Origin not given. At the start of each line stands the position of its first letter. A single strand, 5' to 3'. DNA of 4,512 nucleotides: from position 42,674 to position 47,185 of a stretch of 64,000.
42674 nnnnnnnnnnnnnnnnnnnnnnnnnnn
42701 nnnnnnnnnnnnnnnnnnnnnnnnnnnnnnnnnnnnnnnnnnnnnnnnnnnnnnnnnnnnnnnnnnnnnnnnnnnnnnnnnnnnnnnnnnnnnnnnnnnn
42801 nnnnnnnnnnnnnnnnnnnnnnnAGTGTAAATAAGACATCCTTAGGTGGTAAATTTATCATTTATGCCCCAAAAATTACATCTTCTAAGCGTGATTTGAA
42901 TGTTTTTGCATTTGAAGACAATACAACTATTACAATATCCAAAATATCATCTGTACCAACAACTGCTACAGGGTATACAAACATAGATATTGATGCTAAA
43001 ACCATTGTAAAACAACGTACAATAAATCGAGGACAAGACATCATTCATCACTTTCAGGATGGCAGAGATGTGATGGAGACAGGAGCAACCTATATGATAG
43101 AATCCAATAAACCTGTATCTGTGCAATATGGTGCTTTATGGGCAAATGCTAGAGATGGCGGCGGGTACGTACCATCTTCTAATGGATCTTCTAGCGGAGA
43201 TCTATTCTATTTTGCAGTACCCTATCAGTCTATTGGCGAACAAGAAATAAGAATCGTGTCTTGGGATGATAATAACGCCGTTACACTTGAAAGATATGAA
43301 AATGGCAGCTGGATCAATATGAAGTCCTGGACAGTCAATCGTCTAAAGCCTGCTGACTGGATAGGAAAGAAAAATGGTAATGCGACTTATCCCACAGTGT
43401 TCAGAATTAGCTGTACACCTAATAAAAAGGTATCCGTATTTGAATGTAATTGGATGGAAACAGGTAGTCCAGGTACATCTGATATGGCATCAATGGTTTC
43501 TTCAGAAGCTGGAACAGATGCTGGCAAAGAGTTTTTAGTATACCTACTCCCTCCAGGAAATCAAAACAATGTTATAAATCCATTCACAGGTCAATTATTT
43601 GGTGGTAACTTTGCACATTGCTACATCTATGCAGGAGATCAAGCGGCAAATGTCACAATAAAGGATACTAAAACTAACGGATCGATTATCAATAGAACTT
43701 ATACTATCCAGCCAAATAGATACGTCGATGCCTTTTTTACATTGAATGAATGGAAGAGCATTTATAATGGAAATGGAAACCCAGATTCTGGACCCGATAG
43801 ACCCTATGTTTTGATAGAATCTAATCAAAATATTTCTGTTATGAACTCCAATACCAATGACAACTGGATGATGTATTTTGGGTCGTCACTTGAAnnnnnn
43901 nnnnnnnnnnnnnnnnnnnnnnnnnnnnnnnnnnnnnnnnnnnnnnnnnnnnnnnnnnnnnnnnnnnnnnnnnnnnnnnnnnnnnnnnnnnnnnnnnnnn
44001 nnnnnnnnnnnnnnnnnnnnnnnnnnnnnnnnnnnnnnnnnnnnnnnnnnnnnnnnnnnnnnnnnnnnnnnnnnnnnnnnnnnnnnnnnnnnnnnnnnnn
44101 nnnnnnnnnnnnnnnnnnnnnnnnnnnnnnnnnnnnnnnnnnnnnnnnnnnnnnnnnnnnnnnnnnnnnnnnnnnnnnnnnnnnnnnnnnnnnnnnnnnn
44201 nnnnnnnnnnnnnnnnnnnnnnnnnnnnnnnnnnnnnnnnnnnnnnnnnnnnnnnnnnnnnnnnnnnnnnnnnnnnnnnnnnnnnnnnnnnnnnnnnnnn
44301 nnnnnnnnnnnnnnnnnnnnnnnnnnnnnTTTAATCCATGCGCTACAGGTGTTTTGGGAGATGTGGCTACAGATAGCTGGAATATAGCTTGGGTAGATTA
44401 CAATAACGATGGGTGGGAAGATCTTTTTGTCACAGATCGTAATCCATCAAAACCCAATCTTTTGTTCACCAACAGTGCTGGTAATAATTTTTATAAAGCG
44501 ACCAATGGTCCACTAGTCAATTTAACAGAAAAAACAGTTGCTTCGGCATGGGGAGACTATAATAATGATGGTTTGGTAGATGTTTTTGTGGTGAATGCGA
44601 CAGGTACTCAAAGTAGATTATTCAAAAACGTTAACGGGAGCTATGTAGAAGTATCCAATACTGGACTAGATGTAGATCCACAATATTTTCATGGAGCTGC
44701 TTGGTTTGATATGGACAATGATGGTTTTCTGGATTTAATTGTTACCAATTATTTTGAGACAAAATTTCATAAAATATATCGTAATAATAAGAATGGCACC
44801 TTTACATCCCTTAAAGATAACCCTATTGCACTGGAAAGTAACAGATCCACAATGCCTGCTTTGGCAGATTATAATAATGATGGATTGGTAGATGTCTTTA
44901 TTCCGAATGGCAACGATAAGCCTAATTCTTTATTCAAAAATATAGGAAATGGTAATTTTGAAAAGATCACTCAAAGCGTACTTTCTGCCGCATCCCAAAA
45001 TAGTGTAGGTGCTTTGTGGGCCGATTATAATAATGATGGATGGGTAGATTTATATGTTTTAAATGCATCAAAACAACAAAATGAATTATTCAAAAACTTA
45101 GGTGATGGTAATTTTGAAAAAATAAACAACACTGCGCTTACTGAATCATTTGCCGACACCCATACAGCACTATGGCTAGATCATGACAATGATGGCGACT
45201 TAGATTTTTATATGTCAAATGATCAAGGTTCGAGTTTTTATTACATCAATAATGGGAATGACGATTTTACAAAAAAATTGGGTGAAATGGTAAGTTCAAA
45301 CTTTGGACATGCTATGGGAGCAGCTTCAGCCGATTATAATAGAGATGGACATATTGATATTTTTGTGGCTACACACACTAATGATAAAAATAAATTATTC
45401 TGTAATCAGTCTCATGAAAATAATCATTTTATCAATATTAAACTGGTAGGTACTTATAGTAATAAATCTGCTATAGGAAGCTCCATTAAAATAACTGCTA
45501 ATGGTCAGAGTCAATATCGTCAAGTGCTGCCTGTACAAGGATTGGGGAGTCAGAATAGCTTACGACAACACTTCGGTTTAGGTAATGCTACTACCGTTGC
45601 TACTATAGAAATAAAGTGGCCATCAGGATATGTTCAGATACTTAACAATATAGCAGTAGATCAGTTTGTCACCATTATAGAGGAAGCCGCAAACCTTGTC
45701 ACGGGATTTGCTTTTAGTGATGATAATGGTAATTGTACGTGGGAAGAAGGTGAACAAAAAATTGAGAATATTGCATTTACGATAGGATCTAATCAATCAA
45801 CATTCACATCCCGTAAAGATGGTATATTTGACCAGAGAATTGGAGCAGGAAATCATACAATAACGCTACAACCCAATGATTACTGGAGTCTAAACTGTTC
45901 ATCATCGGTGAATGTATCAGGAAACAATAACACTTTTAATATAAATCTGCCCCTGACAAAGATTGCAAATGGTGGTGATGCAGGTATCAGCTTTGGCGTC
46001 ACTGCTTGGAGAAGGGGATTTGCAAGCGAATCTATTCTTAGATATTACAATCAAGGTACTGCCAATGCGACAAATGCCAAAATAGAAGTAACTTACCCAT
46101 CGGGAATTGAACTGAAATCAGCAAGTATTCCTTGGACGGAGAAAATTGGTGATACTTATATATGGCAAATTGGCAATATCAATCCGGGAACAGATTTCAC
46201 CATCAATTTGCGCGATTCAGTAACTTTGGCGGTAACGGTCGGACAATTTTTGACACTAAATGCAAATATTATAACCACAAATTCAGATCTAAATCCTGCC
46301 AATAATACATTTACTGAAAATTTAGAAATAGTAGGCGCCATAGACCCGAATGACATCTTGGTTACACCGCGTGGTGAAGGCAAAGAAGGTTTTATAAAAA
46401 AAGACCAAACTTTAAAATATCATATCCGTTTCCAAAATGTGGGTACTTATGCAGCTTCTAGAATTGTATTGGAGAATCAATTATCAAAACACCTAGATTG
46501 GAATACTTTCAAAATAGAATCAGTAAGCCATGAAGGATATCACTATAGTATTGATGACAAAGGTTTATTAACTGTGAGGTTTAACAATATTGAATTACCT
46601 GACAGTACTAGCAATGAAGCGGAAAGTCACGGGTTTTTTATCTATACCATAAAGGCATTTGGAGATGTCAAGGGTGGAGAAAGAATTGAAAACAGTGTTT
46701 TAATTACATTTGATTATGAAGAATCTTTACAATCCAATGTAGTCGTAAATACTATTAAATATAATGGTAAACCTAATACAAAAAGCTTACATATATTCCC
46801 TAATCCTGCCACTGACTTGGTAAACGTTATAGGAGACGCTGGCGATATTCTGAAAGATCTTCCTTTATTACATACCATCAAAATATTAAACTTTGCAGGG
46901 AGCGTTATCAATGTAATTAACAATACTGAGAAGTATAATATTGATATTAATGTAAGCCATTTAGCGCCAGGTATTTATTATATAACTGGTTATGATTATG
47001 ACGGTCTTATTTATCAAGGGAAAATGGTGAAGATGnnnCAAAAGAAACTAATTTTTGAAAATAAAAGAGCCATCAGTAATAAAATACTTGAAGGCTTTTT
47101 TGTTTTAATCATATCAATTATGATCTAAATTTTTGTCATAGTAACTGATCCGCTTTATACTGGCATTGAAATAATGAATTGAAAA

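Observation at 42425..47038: Giant T9SS cargo (CRTAC1-like FG-GAP propeller plus UnbV) inside a polysaccharide locus, carrying the same upstream operator as the EPS genes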

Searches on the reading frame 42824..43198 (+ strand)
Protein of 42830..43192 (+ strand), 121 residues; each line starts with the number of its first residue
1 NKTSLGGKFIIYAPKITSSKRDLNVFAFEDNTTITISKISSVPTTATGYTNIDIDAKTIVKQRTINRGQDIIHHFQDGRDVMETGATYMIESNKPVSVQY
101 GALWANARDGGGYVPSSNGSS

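Call 37: search_protein_families(library=pfam, proteins=[window:42830-43192:+], max_evalue=10)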
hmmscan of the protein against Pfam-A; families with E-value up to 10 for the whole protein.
window:42830-43192:+ (121 aa): 2 families
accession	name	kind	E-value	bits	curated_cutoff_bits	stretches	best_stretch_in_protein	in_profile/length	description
PF17517.7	IgGFc_binding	-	1.5e-06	28.1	25.6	1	3-111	9-108/297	IgGFc binding protein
PF06415.18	iPGM_N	-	0.043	13.7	27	1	69-93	62-86/217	BPG-independent PGAM N-terminus (iPGM_N)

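Call 74: predict_structure(alignment_id=A3)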
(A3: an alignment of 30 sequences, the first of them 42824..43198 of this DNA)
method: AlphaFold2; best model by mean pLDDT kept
length: 125 residues; sequences in the alignment: 30
mean_pLDDT: 78.8   pTM: 0.75
mean pLDDT of the five models: 78.8, 78.1, 77.6, 77.5, 75.6
residues with pLDDT >= 90: 47; 70-90: 45; 50-70: 21; < 50: 12
segments of 3 or more residues with pLDDT < 50: 1-4, 119-125
pLDDT, mean of each block of 10 residues (from residue 1): 59 78 89 95 74 80 95 90 89 92 73 55 35
secondary structure, 60 per line:
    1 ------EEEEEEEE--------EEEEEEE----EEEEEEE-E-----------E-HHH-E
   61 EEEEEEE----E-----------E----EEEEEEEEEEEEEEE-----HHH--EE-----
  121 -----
elements in order: E7-14 E23-29 E34-40 E60-67 E89-103

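Call 77: fold_search(model_id=the predicted structure, library=pdb)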
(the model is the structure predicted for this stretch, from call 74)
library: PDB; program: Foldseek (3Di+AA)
matches with E <= 10: 1283; with E <= 0.001: 0
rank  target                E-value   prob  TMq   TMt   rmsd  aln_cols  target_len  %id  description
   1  4zxd_A                2.6e-03  0.99  0.34  0.29   7.0       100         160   11  Crystal Structure of hydroquinone 1,2-dioxygenase PnpCD (released 2015-09-02)
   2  1nc7_A                2.9e-03  1.00  0.44  0.47   5.3       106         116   16  Crystal Structure of Thermotoga maritima 1070 (released 2003-07-01)
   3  1nc7_B                3.3e-03  1.00  0.44  0.47   5.9       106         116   16  Crystal Structure of Thermotoga maritima 1070 (released 2003-07-01)
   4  1nc7_D                3.9e-03  1.00  0.44  0.47   5.9       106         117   16  Crystal Structure of Thermotoga maritima 1070 (released 2003-07-01)
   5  2ii7_E                4.9e-03  0.99  0.43  0.49   6.2       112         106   16  Anabaena sensory rhodopsin transducer (released 2007-03-20)
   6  4zxa_A                5.5e-03  0.99  0.37  0.31   4.5       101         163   12  Crystal Structure of hydroquinone 1,2-dioxygenase PnpCD in complex with Cd2+ and 4-hydroxybenzonitrile (released 2015-09-02)
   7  2ii8_A                6.9e-03  0.96  0.34  0.43   8.1       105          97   17  Anabaena sensory rhodopsin transducer (released 2007-03-20)
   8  5m21_A                9.2e-03  0.90  0.32  0.27   8.2       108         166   13  Crystal structure of hydroquinone 1,2-dioxygenase from Sphingomonas sp. TTNP3 with 4-hydroxybenzoate bound (released 2017-09-27)
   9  2ii7_A                9.8e-03  0.92  0.35  0.38   8.1       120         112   18  Anabaena sensory rhodopsin transducer (released 2007-03-20)
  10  2ii7_C                1.2e-02  0.92  0.34  0.38   7.4       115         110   16  Anabaena sensory rhodopsin transducer (released 2007-03-20)
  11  2ii7_F                1.3e-02  0.96  0.34  0.45   7.0       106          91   16  Anabaena sensory rhodopsin transducer (released 2007-03-20)
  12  5m21_C                1.5e-02  0.91  0.34  0.28   8.1       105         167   11  Crystal structure of hydroquinone 1,2-dioxygenase from Sphingomonas sp. TTNP3 with 4-hydroxybenzoate bound (released 2017-09-27)
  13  2ii7_B                1.6e-02  0.93  0.39  0.41   7.2       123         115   15  Anabaena sensory rhodopsin transducer (released 2007-03-20)
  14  2ii8_D                1.7e-02  0.89  0.34  0.41   7.3       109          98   16  Anabaena sensory rhodopsin transducer (released 2007-03-20)
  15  7tok_B                1.8e-02  0.60  0.31  0.30  11.4       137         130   14  Crystal structure of the CBM domain of carbohydrate esterase FjoAcXE (released 2022-04-13)
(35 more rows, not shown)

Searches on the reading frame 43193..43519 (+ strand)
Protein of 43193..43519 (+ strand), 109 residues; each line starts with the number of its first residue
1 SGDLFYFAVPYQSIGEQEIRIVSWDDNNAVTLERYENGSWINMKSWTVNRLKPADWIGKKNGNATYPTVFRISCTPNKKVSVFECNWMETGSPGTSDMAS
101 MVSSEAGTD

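Call 37: search_protein_families(library=pfam, proteins=[window:43193-43519:+], max_evalue=10)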
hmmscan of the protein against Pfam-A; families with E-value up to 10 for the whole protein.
window:43193-43519:+ (109 aa): 1 family
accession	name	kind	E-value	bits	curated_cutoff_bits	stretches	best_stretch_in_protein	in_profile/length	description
PF18523.7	Sld3_N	-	0.15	12.7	25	1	25-63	49-84/115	Sld3 N-terminal domain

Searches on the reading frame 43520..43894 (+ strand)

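Call 37: search_protein_families(library=pfam, proteins=[window:43520-43894:+], max_evalue=10)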
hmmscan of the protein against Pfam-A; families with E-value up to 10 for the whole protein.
window:43520-43894:+ (125 aa): 1 family
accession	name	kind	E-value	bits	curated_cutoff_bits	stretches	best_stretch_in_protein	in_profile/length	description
PF00498.31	FHA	-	0.18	12.7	20.7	1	33-62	22-51/67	FHA domain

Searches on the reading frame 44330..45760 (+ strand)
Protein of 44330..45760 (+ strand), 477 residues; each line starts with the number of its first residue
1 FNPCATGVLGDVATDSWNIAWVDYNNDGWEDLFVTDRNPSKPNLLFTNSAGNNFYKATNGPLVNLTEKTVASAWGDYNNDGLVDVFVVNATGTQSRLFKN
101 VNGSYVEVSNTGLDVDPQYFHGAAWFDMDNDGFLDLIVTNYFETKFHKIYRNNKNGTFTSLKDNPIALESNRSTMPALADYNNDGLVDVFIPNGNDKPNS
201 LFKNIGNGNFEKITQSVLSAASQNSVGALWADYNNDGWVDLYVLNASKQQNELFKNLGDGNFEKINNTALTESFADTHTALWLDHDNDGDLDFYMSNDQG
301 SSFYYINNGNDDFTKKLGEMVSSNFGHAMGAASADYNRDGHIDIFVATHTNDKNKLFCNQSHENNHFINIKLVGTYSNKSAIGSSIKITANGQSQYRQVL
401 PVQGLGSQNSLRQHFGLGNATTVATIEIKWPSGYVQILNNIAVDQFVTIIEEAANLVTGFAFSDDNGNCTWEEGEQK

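Call 50: search_solved_structures(query=window:44330-45760:+, max_evalue=0.01)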
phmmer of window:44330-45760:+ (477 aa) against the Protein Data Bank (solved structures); distinct sequences matched with E-value up to 0.01: 1.
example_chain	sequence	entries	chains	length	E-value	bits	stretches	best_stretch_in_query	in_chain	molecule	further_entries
9etn_A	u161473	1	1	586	6.4e-11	45.2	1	186-451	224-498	Cartilage acidic protein 1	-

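Call 94: search_solved_structures(query=window:44330-45760:+, max_evalue=10, show_alignments=1)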
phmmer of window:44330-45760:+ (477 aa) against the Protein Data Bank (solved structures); distinct sequences matched with E-value up to 10: 4.
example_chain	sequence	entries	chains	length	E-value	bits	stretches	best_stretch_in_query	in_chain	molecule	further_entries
9etn_A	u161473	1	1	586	6.4e-11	45.2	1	186-451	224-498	Cartilage acidic protein 1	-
9c4k_P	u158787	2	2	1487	0.31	13.2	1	116-322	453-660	Toxin subunit YenB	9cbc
4igl_A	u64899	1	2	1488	0.31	13.2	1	116-322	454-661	YenB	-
5kis_A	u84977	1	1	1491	0.32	13.2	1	116-322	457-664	YenB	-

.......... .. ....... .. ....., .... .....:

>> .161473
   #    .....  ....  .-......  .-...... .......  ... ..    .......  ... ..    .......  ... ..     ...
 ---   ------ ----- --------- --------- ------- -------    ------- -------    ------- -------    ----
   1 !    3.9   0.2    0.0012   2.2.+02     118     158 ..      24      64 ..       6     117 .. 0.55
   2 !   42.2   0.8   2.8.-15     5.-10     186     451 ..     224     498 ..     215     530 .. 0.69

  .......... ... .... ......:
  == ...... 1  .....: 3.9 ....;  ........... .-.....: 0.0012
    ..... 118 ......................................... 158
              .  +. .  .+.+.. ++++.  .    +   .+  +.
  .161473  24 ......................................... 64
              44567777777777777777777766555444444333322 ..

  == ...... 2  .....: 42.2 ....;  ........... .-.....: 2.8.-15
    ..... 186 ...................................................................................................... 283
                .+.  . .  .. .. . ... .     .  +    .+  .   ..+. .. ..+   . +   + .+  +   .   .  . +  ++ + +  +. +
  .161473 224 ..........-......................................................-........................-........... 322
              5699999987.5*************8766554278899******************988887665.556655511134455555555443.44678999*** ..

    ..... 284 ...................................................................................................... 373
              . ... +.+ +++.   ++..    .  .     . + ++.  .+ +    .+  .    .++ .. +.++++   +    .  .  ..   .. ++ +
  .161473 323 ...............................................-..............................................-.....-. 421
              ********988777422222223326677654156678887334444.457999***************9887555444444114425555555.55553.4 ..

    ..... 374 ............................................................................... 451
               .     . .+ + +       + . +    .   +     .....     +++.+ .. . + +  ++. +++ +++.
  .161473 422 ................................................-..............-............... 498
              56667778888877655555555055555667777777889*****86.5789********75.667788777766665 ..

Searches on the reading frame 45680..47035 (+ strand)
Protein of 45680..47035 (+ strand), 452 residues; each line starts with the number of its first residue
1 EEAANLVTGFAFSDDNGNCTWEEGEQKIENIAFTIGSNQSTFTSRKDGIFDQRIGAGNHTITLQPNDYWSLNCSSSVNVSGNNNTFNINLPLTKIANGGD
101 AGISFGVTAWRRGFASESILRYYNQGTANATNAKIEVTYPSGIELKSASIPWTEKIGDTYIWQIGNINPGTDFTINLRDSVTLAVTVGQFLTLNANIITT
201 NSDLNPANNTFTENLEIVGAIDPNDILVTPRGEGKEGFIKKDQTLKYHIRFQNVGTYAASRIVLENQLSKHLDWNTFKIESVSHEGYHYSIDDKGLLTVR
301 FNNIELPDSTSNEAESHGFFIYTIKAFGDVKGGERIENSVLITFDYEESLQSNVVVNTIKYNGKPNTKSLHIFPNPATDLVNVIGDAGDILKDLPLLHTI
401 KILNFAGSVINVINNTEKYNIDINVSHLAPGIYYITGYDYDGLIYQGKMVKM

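Call 51: search_solved_structures(query=window:45680-47035:+, max_evalue=1)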
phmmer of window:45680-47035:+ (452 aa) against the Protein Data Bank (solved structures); distinct sequences matched with E-value up to 1: 1.
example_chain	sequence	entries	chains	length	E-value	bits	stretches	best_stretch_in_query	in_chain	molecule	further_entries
7pe3_A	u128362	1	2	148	0.77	11.6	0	406-448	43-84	SHSP domain-containing protein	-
